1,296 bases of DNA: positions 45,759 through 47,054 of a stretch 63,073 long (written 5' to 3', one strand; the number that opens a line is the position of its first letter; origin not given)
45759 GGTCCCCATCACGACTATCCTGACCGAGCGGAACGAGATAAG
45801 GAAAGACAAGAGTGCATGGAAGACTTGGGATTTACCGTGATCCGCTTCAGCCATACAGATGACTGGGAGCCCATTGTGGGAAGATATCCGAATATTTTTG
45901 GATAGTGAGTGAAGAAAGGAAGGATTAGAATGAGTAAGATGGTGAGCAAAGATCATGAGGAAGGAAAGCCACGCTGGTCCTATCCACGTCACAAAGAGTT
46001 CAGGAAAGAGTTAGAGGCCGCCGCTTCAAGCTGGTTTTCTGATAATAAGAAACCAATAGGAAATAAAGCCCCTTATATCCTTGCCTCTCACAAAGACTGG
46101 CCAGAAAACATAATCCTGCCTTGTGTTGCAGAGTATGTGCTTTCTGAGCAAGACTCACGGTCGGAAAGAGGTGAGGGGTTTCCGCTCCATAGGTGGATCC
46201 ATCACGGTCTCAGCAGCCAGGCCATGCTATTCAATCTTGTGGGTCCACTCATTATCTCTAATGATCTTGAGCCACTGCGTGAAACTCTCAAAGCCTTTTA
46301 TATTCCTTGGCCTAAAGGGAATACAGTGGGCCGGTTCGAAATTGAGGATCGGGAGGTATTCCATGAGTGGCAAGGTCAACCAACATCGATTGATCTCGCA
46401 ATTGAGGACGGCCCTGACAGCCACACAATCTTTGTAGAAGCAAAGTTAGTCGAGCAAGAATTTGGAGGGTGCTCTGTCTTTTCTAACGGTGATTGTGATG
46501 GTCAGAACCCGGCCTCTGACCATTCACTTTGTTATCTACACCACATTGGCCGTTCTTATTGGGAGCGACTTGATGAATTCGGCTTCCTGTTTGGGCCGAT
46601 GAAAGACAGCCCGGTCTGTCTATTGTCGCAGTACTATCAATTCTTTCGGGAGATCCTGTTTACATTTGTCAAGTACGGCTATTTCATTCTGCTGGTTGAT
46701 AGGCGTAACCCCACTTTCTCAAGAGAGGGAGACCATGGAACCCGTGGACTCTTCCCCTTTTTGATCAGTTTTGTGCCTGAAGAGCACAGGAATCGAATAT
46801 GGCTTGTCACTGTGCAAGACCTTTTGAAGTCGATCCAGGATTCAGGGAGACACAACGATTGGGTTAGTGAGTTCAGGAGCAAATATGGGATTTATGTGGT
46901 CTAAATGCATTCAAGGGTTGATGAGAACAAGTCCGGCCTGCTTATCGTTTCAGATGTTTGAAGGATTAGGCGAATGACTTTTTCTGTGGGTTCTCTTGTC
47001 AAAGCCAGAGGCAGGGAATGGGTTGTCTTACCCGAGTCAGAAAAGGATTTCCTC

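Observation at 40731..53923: DISARM-like system with non-canonical architecture: fused helicase-DUF1998, PD-(D/E)XK protein in place of PLD, inverted gene order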

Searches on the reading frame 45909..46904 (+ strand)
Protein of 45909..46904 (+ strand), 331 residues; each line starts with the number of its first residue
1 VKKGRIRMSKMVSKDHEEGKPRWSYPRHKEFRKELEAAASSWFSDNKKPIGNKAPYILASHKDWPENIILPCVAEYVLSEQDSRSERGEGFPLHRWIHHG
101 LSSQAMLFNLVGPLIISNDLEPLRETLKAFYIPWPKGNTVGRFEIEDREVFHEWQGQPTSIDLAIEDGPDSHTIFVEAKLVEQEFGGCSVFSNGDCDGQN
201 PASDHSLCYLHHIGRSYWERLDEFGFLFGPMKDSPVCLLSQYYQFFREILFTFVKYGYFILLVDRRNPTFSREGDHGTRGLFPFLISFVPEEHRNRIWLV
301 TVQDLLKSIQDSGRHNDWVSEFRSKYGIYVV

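Call 3: search_protein_families(library=padloc, proteins=[window:45909-46904:+], max_evalue=0.001)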
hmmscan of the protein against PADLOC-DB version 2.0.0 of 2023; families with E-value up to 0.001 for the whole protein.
window:45909-46904:+ (331 aa): 0 families

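Call 4: search_protein_families(library=pfam, proteins=[window:45909-46904:+], max_evalue=0.01)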
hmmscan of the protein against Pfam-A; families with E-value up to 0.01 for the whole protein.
window:45909-46904:+ (331 aa): 2 families
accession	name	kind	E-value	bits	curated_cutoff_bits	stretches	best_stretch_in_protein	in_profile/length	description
PF22558.3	REase-ARP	-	8e-46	157.3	27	1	38-327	3-270/270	Restriction Endonuclease associating with ARP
PF20796.3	PDDEXK_13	-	7.2e-07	29.3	27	1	31-183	17-171/290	PD-(D/E)XK nuclease superfamily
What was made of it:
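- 45930..46904 (+): Nested REase-ARP (PF22558; 'PGN_0703 family putative restriction endonuclease') PD-(D/E)xK gene of 324 aa. It lies 24 nt after the helicase stop and 69 nt before the SNF2 start. It has D155, E170-x-K172 and an invariant Cys cluster (C181, C189, C201) in 324-aa numbering. It is not part of the conserved ARMADA core. Pfam REase-ARP 157 bits (call 4).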

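Call 6: search_protein_families(library=ncbifam, proteins=[window:45909-46904:+], max_evalue=0.001)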
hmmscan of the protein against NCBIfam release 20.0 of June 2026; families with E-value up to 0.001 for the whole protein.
window:45909-46904:+ (331 aa): 0 families
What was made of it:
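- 45930..46904 (+): No PADLOC or NCBIfam hit (calls 3, 6).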

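Call 10: search_dna_similar(query=window:45909-46904:+, collection=plasmids, mode=protein, max_rows=25)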
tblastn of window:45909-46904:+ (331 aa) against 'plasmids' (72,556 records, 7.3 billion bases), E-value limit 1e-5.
No match.
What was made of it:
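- Tried and rejected: A tblastn of the REase against plasmids found nothing (call 10).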

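Call 11: find_related_loci(query=window:45909-46904:+, collection=genome_contigs, flank=10000)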
Query window:45909-46904:+ (331 aa) in genome_contigs; peptide patterns used: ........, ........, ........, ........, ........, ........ (x = any residue, [..] = any of these).
26 stretches matched a pattern, but none encodes a relative of the query by tblastn (E <= 1e-3).
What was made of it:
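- Tried and rejected: It found nothing (call 11).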

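Call 12: find_homologous_proteins(query=window:45909-46904:+, max_evalue=0.001)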
Query window:45909-46904:+ (331 aa): 1072 proteins with E <= 0.001 among 1580 candidates; the best 120 are listed.
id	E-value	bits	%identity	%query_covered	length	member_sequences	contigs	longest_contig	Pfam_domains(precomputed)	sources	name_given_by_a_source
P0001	1.7e-201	687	90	98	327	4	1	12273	PF20796.4,PF22558.4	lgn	-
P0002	1.3e-123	431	56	93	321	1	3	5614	PF20796.4,PF22558.4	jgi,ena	-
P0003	7.5e-121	422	59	92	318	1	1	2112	PF20796.4,PF22558.4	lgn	-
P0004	1.7e-118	414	58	96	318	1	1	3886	PF20796.4,PF22558.4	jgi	jgi:hypothetical protein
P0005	3.6e-117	409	56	92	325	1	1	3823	PF20796.4,PF22558.4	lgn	-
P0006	7.5e-117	408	54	99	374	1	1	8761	PF20796.4,PF22558.4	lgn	-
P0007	2.7e-116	407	56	92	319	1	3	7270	PF20796.4,PF22558.4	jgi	jgi:POLQ-like helicase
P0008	2.8e-115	403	56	95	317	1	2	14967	PF20796.4,PF22558.4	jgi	jgi:POLQ-like helicase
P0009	3.6e-115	403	54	92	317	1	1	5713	PF22558.4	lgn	-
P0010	4.2e-115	403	56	94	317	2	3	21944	PF22558.4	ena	-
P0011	2.4e-114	400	57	92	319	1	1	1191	PF20796.4,PF22558.4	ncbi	-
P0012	2.5e-114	400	54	96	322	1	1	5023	PF20796.4,PF22558.4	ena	-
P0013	4.5e-114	399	57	92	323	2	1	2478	PF20796.4,PF22558.4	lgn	-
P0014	4.8e-114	399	56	92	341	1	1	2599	PF20796.4,PF22558.4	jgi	jgi:POLQ-like helicase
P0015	6.2e-114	399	56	92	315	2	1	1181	PF20796.4,PF22558.4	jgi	jgi:POLQ-like helicase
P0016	8.8e-114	398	57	92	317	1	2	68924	PF20796.4,PF22558.4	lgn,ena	-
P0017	2.3e-113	397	56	92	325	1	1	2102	PF20796.4,PF22558.4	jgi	jgi:POLQ-like helicase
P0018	5.0e-113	396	54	93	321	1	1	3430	PF20796.4,PF22558.4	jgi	jgi:hypothetical protein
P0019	1.3e-112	394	54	92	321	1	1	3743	PF20796.4,PF22558.4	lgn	-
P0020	1.4e-112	394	55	92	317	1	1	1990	PF20796.4,PF22558.4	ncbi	-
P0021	2.6e-112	393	54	92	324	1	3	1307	PF20796.4,PF22558.4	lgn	-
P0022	4.3e-112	393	54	92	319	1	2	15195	PF20796.4,PF22558.4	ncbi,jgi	-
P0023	4.4e-112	393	54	92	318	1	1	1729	PF20796.4,PF22558.4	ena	-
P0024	5.1e-112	393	55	92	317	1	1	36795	PF20796.4,PF22558.4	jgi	jgi:POLQ-like helicase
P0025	7.4e-112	392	54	96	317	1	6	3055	PF20796.4,PF22558.4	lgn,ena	-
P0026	1.2e-111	391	53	92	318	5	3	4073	PF20796.4,PF22558.4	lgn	-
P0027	1.2e-111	391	56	92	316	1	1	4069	PF20796.4,PF22558.4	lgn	-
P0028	3.0e-111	390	54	92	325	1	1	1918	PF20796.4,PF22558.4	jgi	jgi:hypothetical protein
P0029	3.4e-111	390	53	92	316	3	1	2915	PF20796.4,PF22558.4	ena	-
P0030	3.7e-111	390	55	92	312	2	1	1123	PF20796.4,PF22558.4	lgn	-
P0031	3.8e-111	390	55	92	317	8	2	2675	PF20796.4,PF22558.4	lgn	-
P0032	4.1e-111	390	52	92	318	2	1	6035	PF20796.4,PF22558.4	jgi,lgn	-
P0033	4.9e-111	389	54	92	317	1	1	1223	PF22558.4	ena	-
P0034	5.3e-111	389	54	92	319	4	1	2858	PF20796.4,PF22558.4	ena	-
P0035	5.5e-111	389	53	92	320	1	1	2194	PF20796.4,PF22558.4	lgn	-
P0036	7.0e-111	389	57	92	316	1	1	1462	PF20796.4,PF22558.4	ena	-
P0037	2.0e-110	387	55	92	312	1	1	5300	PF20796.4,PF22558.4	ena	-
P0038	2.3e-110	387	55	93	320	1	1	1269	PF22558.4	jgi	jgi:POLQ-like helicase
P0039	2.4e-110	387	55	92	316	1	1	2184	PF20796.4,PF22558.4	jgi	jgi:hypothetical protein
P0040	3.9e-110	386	54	92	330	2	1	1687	PF20796.4,PF22558.4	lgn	-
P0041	4.8e-110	386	55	92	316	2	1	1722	PF20796.4,PF22558.4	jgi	jgi:POLQ-like helicase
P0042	5.4e-110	386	55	92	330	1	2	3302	PF20796.4,PF22558.4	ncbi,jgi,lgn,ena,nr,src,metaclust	ncbi:MAG TPA: hypothetical protein VFE20_03420 [Thermoleophilia bacterium]|nr:hypothetical protein [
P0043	7.9e-110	385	54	92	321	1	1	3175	PF20796.4,PF22558.4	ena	-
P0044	1.3e-109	385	54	92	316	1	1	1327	PF20796.4,PF22558.4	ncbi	-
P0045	2.0e-109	384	53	93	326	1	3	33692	PF20796.4,PF22558.4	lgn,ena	-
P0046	2.3e-109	384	53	93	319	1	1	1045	PF20796.4,PF22558.4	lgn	-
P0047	2.4e-109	384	54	93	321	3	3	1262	PF20796.4,PF22558.4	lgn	-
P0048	4.9e-109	383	53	95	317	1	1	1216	PF20796.4,PF22558.4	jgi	jgi:POLQ-like helicase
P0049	5.0e-109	383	53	92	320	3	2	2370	PF20796.4,PF22558.4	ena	-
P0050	5.1e-109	383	53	92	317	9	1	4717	PF20796.4,PF22558.4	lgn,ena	-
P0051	7.6e-109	382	53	94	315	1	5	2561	PF20796.4,PF22558.4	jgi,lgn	-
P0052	8.2e-109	382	53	97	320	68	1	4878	PF20796.4,PF22558.4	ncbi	-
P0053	9.3e-109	382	55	92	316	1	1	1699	PF20796.4,PF22558.4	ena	-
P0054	1.1e-108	382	53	92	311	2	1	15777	PF20796.4,PF22558.4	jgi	jgi:POLQ-like helicase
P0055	1.3e-108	381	53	96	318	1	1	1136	PF20796.4,PF22558.4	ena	-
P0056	1.5e-108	381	53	92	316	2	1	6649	PF20796.4,PF22558.4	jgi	jgi:hypothetical protein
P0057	2.5e-108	380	55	92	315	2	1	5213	PF20796.4,PF22558.4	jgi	jgi:hypothetical protein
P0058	2.9e-108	380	54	92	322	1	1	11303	PF20796.4,PF22558.4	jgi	jgi:hypothetical protein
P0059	3.7e-108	380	53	93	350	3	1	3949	PF20796.4,PF22558.4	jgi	-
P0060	3.7e-108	380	52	92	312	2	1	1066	PF20796.4,PF22558.4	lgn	-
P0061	4.4e-108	380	53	93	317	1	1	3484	PF20796.4,PF22558.4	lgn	-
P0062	5.4e-108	379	55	92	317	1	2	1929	PF20796.4,PF22558.4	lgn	-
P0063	6.5e-108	379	53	93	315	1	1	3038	PF20796.4,PF22558.4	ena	-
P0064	7.2e-108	379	55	92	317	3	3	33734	PF20796.4,PF22558.4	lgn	-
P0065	1.2e-107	378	55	92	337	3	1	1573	PF22558.4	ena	-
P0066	1.3e-107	378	54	92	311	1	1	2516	PF20796.4,PF22558.4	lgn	-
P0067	2.3e-107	377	54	95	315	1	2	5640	PF20796.4,PF22558.4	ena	-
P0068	2.4e-107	377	52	92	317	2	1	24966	PF20796.4,PF22558.4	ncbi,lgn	-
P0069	2.8e-107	377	54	92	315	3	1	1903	PF20796.4,PF22558.4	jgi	jgi:hypothetical protein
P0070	3.1e-107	377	52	92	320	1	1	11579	PF20796.4,PF22558.4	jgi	jgi:POLQ-like helicase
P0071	3.2e-107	377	53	92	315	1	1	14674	PF22558.4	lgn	-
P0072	5.1e-107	376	52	97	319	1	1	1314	PF20796.4,PF22558.4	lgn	-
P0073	6.0e-107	376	52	92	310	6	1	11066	PF20796.4,PF22558.4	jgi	jgi:hypothetical protein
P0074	7.2e-107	376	53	92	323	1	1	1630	PF22558.4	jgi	jgi:POLQ-like helicase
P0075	8.5e-107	375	54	93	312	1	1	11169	PF20796.4,PF22558.4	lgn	-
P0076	9.8e-107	375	51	96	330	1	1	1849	PF20796.4,PF22558.4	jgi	jgi:POLQ-like helicase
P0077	9.9e-107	375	54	92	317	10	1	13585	PF22558.4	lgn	-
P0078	1.0e-106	375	53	92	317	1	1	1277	PF20796.4,PF22558.4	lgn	-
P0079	1.0e-106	375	54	92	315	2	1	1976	PF20796.4,PF22558.4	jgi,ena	jgi:hypothetical protein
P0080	1.1e-106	375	52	92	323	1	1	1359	PF20796.4,PF22558.4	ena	-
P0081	1.2e-106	375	54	92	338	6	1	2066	PF20796.4,PF22558.4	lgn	-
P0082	1.3e-106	375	54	92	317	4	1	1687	PF20796.4,PF22558.4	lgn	-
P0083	1.5e-106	375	52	96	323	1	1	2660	PF20796.4,PF22558.4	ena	-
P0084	1.6e-106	374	52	92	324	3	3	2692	PF20796.4,PF22558.4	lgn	-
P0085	1.9e-106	374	53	92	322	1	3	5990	PF22558.4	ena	-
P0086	1.9e-106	374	53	93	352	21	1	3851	PF20796.4,PF22558.4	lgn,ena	-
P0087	2.7e-106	374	51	92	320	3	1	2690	PF22558.4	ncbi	-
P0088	2.8e-106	374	52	92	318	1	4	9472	PF22558.4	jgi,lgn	jgi:hypothetical protein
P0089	2.9e-106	374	53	93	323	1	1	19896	PF20796.4,PF22558.4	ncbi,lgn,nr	ncbi:MAG: hypothetical protein M1319_05750 [Chloroflexi bacterium]|nr:hypothetical protein [Chlorofl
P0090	3.3e-106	373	52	92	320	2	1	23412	PF20796.4,PF22558.4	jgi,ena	-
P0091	4.1e-106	373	52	92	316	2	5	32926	PF20796.4,PF22558.4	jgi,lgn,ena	-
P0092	4.2e-106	373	54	92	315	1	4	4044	PF20796.4,PF22558.4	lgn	-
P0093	5.4e-106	373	51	92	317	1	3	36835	PF20796.4,PF22558.4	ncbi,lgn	-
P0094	5.9e-106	373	54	92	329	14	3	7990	PF20796.4,PF22558.4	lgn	-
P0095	6.1e-106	373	54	92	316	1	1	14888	PF20796.4,PF22558.4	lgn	-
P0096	6.5e-106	372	53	92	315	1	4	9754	PF20796.4,PF22558.4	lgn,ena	-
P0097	7.4e-106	372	52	92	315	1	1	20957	PF20796.4,PF22558.4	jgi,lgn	-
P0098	1.0e-105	372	53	92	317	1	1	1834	PF20796.4,PF22558.4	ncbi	-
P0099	1.2e-105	372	52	93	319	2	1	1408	PF20796.4,PF22558.4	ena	-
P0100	1.3e-105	371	53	97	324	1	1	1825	PF20796.4,PF22558.4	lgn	-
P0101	1.4e-105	371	51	92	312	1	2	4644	PF20796.4,PF22558.4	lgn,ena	-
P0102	1.5e-105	371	52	93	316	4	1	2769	PF20796.4,PF22558.4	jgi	-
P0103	1.6e-105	371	54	92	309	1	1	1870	PF22558.4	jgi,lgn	jgi:hypothetical protein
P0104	1.6e-105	371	52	92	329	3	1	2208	PF20796.4,PF22558.4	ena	-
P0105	2.1e-105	371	52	92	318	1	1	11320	PF20796.4,PF22558.4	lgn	-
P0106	2.2e-105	371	51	96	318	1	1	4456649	PF20796.4,PF22558.4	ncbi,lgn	ncbi:MAG: hypothetical protein R3F48_06075 [Candidatus Zixiibacteriota bacterium]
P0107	2.3e-105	371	52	97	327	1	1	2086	PF20796.4,PF22558.4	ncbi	-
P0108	2.5e-105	370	51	92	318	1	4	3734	PF20796.4,PF22558.4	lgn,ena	-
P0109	3.1e-105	370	53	92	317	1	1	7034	PF22558.4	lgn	-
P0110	3.3e-105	370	52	92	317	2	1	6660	PF22558.4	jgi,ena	jgi:hypothetical protein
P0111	3.5e-105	370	54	92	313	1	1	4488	PF20796.4,PF22558.4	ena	-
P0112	3.6e-105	370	51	92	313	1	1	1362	PF20796.4,PF22558.4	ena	-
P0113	4.0e-105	370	53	92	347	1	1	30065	PF22558.4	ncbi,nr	ncbi:MAG: hypothetical protein FOGNACKC_06317 [Anaerolineae bacterium]|nr:hypothetical protein [Anae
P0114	4.3e-105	370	51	92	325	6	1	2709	PF20796.4,PF22558.4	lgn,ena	-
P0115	4.3e-105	370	51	92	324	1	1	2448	PF22558.4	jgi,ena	-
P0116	4.7e-105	370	54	92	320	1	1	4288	PF20796.4,PF22558.4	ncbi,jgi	ncbi:MAG: PGN_0703 family putative restriction endonuclease [Planctomycetota bacterium]|jgi:hypothet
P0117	5.3e-105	369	52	97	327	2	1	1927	PF20796.4,PF22558.4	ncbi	-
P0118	6.3e-105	369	53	93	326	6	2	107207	PF20796.4,PF22558.4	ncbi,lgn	-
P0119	6.7e-105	369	53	92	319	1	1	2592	PF20796.4,PF22558.4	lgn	-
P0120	6.7e-105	369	50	92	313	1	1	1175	PF20796.4,PF22558.4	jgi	jgi:hypothetical protein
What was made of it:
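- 45930..46904 (+): 1072 homologues (call 12).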

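Call 13: find_encoding_contigs(protein=P0001, flank=10000, max_places=2)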
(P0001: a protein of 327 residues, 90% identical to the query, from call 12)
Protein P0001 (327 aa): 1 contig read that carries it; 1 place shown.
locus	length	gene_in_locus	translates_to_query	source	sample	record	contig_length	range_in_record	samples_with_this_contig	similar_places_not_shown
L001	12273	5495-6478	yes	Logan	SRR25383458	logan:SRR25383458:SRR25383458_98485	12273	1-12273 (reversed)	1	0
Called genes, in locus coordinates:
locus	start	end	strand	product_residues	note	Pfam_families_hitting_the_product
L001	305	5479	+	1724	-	PF00270:DEAD, PF00271:Helicase_C, PF09369:MZB, PF18741:MTES_1575 (faint)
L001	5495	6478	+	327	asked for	PF20796:PDDEXK_13 (faint), PF22558:REase-ARP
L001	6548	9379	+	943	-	PF00176:SNF2-rel_dom, PF00270:DEAD, PF04851:ResIII (weak), PF00271:Helicase_C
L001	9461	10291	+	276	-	PF12686:DUF3800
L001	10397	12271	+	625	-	?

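Call 14: find_encoding_contigs(protein=P0106, flank=10000, max_places=2)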
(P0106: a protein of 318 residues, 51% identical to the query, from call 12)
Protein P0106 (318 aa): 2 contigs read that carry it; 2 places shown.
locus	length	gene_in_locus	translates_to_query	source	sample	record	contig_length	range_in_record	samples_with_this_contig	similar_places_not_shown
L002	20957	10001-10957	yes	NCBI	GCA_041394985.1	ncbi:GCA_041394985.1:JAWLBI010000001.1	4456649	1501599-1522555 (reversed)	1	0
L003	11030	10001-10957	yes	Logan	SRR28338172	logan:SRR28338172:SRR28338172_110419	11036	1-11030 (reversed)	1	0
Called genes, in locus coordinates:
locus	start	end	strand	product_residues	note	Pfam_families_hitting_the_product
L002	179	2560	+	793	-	PF07693:KAP_NTPase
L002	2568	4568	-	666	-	PF00270:DEAD (faint), PF04851:ResIII, PF17757:UvrB_inter, PF27431:UvrB_3rd, PF00271:Helicase_C, PF12344:UvrB, PF02151:UVR (weak)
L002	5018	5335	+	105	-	PF00829:Ribosomal_L21p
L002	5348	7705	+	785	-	PF08479:POTRA_2 (faint), PF07244:POTRA, PF01103:Omp85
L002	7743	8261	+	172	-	PF03938:OmpH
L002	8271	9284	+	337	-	PF04613:LpxD, PF25084:LbH_EIF2B (weak), PF25087:GMPPB_C (faint), PF00132:Hexapep (weak), PF14602:Hexapep_2 (faint), PF00132:Hexapep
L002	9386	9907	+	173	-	-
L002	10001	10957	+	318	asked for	PF20796:PDDEXK_13 (faint), PF22558:REase-ARP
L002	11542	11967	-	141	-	PF00436:SSB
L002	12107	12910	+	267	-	PF02540:NAD_synthase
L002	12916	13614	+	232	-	PF00590:TP_methylase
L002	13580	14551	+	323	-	PF14378:PAP2_3, PF01569:PAP2, PF14360:PAP2_C (weak)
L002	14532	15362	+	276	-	PF01790:LGT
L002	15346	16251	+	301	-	PF00892:EamA, PF03151:TPT (faint), PF00892:EamA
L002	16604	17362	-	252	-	PF00106:adh_short, PF08659:KR, PF13561:adh_short_C2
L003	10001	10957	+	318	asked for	PF20796:PDDEXK_13 (faint), PF22558:REase-ARP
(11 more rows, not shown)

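Call 15: find_encoding_contigs(protein=P0118, flank=10000, max_places=2)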
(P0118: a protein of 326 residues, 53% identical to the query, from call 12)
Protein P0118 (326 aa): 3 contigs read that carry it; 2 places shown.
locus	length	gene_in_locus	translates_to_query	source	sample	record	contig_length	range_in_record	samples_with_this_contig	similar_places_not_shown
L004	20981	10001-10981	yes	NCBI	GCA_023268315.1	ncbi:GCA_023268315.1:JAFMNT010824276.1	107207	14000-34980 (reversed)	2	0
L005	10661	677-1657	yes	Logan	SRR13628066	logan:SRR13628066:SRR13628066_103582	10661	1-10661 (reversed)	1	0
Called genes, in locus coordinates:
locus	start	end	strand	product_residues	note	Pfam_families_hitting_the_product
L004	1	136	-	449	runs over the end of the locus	PF07992:Pyr_redox_2, PF00070:Pyr_redox, PF18267:Rubredoxin_C (weak)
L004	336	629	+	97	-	-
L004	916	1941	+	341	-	PF00962:A_deaminase, PF19326:AMP_deaminase (weak)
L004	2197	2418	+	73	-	PF07311:Dodecin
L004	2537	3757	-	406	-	PF04165:DUF401, PF02447:GntP_permease (weak)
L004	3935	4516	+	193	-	PF28474:DUF8412, PF13376:OmdA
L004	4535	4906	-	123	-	-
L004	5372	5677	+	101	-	-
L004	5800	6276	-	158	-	PF01850:PIN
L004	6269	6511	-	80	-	PF02604:PhdYeFM_antitox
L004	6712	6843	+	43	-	-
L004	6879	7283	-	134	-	PF01850:PIN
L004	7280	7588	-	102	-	-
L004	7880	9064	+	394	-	PF01580:FtsK_SpoIIIE (weak), PF01935:DUF87, PF10412:TrwB_AAD_bind (faint)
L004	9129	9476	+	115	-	PF02604:PhdYeFM_antitox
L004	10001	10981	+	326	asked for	PF20796:PDDEXK_13, PF22558:REase-ARP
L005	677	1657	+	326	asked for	PF20796:PDDEXK_13, PF22558:REase-ARP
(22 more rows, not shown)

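Call 52: find_related_loci(query=A3, collection=metagenome_contigs, flank=10000)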
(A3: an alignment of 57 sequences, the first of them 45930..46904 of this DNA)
Query A3 (324 aa) in metagenome_contigs; peptide patterns used: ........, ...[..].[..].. (x = any residue, [..] = any of these).
509 stretches matched a pattern; 367 encode a relative of the query (tblastn E <= 1e-3); the best 80 are kept; 80 distinct loci.
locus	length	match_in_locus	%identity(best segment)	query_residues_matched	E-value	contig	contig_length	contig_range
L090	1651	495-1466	90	1-324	0e+0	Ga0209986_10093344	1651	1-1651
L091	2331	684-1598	55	16-321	1e-121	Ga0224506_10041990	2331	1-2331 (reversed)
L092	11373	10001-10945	53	3-321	4e-114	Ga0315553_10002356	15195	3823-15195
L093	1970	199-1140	53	8-321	4e-120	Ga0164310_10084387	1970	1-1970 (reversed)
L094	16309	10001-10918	54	16-322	3e-112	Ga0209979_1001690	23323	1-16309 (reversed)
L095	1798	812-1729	57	16-323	6e-120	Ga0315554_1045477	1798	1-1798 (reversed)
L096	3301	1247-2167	55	16-321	1e-114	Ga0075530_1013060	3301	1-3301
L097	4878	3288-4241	53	1-321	2e-112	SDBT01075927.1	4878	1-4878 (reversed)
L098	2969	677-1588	55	16-321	2e-115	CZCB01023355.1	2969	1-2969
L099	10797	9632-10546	55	16-321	2e-111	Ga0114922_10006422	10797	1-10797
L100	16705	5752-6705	53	1-321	4e-110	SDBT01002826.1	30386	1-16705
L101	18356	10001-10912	55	16-321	4e-110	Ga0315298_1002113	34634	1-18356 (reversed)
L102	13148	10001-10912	55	16-321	3e-110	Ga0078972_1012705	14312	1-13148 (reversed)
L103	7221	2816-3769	53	1-321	1e-109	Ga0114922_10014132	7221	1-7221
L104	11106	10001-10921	53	16-321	1e-109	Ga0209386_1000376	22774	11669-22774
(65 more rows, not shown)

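Call 56: predict_structure(alignment_id=A3)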
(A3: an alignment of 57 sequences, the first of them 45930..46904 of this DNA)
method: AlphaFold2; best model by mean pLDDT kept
length: 324 residues; sequences in the alignment: 57
mean_pLDDT: 93.7   pTM: 0.91
mean pLDDT of the five models: 93.7, 93.2, 92.7, 92.3, 92.2
residues with pLDDT >= 90: 276; 70-90: 36; 50-70: 9; < 50: 3
segments of 3 or more residues with pLDDT < 50: 1-3
pLDDT, mean of each block of 10 residues (from residue 1): 53 82 97 99 96 98 99 97 94 98 98 98 96 96 93 95 91 95 84 93 93 97 94 94 98 98 91 96 98 98 95 98 81
secondary structure, 60 per line:
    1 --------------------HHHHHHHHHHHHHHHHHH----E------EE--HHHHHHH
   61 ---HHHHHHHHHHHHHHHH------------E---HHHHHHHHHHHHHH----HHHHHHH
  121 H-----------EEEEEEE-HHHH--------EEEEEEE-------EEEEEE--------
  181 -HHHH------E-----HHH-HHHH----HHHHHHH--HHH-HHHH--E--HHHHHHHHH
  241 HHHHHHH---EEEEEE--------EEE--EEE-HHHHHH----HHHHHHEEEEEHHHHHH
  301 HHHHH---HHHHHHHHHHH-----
elements in order: H21-38 H54-60 H64-79 H96-109 H114-121 E133-139 H141-144 E153-159 E167-172 H182-185 H202-205 H210-216 H223-226 H232-247 E251-256 E265-267 E270-272 H274-279 H284-289 E290-294 H295-305 H309-319
